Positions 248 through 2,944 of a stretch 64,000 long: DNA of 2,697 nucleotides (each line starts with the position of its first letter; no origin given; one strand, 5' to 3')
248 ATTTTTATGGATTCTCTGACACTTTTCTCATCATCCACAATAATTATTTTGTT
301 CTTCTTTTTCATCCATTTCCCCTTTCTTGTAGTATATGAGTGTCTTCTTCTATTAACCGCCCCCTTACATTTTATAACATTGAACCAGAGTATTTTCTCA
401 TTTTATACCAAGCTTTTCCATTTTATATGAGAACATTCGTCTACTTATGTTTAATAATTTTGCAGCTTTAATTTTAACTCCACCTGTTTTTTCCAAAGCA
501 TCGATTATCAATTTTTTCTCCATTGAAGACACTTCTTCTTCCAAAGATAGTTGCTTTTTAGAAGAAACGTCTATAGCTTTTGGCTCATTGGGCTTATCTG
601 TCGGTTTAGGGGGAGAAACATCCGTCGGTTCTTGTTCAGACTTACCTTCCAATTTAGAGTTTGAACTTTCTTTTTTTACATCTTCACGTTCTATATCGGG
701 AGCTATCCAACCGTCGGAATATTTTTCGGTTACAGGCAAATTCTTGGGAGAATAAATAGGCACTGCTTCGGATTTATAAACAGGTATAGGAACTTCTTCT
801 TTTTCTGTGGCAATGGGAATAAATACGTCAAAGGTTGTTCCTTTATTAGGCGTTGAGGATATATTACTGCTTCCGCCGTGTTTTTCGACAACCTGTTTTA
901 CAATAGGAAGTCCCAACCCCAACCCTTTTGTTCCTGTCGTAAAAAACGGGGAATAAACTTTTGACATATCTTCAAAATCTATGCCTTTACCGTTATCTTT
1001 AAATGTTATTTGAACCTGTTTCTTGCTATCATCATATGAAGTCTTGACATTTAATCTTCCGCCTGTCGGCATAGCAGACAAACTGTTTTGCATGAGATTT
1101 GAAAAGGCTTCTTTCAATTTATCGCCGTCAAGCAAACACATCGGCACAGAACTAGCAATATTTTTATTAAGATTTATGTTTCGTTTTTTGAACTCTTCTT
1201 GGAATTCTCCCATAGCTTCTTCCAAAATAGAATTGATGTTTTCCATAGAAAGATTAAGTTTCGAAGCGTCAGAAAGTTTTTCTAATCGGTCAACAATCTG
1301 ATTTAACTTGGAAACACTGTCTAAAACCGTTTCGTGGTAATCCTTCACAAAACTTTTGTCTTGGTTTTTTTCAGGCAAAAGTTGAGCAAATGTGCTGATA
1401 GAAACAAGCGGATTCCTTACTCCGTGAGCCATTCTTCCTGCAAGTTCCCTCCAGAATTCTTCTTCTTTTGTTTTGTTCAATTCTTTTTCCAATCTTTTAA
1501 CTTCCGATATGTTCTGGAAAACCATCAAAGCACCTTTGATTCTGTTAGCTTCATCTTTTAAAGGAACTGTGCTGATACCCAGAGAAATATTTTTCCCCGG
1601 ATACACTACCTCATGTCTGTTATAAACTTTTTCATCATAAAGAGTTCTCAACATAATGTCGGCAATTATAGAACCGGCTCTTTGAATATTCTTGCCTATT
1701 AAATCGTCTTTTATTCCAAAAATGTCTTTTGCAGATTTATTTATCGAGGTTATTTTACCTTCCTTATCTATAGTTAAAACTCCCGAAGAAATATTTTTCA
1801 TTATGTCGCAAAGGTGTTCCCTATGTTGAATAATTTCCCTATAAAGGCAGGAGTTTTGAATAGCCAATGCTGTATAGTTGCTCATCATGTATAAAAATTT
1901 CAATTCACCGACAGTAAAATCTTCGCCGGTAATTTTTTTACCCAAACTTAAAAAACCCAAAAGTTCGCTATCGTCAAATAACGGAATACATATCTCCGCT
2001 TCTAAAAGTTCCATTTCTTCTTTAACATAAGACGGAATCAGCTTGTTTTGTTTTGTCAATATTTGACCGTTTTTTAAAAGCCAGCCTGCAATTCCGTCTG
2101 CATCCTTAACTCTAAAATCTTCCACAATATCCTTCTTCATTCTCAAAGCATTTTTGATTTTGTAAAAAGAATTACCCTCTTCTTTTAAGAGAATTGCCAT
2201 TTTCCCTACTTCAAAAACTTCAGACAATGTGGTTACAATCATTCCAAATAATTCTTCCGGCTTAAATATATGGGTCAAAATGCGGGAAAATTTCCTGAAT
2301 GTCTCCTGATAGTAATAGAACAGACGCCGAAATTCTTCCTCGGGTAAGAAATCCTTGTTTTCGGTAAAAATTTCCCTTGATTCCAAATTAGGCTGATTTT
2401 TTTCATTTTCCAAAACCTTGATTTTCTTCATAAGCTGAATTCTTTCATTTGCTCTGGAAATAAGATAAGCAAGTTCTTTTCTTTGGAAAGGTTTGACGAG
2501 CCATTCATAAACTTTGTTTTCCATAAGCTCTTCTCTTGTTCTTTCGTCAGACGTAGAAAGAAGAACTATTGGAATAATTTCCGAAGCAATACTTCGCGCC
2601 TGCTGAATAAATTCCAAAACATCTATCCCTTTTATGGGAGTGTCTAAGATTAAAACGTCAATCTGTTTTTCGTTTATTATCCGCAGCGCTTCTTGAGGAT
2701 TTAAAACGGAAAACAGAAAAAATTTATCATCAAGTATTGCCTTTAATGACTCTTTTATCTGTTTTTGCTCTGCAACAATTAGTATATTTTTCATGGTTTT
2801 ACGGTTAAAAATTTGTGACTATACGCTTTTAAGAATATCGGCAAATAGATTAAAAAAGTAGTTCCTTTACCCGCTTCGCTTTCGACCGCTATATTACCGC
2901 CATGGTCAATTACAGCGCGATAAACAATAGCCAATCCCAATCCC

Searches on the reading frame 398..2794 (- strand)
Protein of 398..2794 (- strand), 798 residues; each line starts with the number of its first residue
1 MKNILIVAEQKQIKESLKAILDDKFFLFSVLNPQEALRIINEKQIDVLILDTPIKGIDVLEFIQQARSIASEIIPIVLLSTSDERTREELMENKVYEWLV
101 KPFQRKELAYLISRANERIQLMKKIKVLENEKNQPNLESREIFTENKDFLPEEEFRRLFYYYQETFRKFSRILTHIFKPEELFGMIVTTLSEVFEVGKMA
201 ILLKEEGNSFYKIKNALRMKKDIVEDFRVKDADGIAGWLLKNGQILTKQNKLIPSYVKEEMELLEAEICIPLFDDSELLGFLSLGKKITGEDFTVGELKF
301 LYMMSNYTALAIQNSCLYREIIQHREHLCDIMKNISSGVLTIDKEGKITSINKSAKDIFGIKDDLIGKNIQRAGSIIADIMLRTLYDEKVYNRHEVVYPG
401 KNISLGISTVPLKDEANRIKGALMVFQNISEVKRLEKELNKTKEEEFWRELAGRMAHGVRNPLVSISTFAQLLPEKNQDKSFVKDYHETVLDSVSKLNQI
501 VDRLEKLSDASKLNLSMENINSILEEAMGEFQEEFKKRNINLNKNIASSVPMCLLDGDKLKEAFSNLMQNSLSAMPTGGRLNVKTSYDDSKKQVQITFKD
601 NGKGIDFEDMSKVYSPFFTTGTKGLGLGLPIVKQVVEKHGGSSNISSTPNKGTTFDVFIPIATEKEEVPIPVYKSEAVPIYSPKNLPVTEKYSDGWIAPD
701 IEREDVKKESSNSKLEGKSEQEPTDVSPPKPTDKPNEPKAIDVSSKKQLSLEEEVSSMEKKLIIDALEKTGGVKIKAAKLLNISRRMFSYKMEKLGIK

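Call 65: find_encoding_contigs(protein=window:398-2794:-, flank=10000, max_places=2)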
Protein window:398-2794:- (798 aa): 7 contigs read that carry it; 2 places shown.
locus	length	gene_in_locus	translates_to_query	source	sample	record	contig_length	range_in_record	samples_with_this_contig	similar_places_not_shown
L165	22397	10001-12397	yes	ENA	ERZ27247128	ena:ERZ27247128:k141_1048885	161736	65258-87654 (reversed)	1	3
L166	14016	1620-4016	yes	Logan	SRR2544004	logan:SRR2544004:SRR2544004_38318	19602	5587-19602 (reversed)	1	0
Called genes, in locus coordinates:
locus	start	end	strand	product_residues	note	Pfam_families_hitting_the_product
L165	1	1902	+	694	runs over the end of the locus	PF01751:Toprim, PF01131:Topoisom_bac, PF01396:Zn_ribbon_Top1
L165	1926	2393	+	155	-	PF06713:bPH_4 (weak)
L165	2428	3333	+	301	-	PF02899:Phage_int_SAM_1, PF13102:Phage_int_SAM_5, PF13495:Phage_int_SAM_4 (weak), PF00589:Phage_integrase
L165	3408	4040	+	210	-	PF00702:Hydrolase, PF12710:HAD, PF13419:HAD_2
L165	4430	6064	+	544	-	PF02310:B12-binding, PF04055:Radical_SAM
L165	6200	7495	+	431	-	PF00109:ketoacyl-synt, PF02801:Ketoacyl-synt_C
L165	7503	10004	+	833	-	PF16927:HisKA_7TM, PF01590:GAF (weak), PF13185:GAF_2, PF13492:GAF_3, PF00989:PAS (weak), PF13426:PAS_9 (weak), PF00512:HisKA, PF02518:HATPase_c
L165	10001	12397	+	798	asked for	PF00072:Response_reg, PF01590:GAF, PF13492:GAF_3 (weak), PF08448:PAS_4 (weak), PF13188:PAS_8 (weak), PF00512:HisKA, PF02518:HATPase_c, PF02954:HTH_8, +1 more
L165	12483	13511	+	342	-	PF00072:Response_reg, PF01966:HD, PF13487:HD_5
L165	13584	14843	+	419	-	PF03349:Toluene_X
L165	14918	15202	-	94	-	PF13828:DUF4190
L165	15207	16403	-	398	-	PF00155:Aminotran_1_2, PF01041:DegT_DnrJ_EryC1 (weak)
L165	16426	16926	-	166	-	PF00731:AIRC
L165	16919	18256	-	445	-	PF01264:Chorismate_synt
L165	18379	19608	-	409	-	PF07690:MFS_1, PF23262:NFD4_C (weak), PF07690:MFS_1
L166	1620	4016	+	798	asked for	PF00072:Response_reg, PF01590:GAF, PF13492:GAF_3 (weak), PF08448:PAS_4 (weak), PF13188:PAS_8 (weak), PF00512:HisKA, PF02518:HATPase_c, PF02954:HTH_8, +1 more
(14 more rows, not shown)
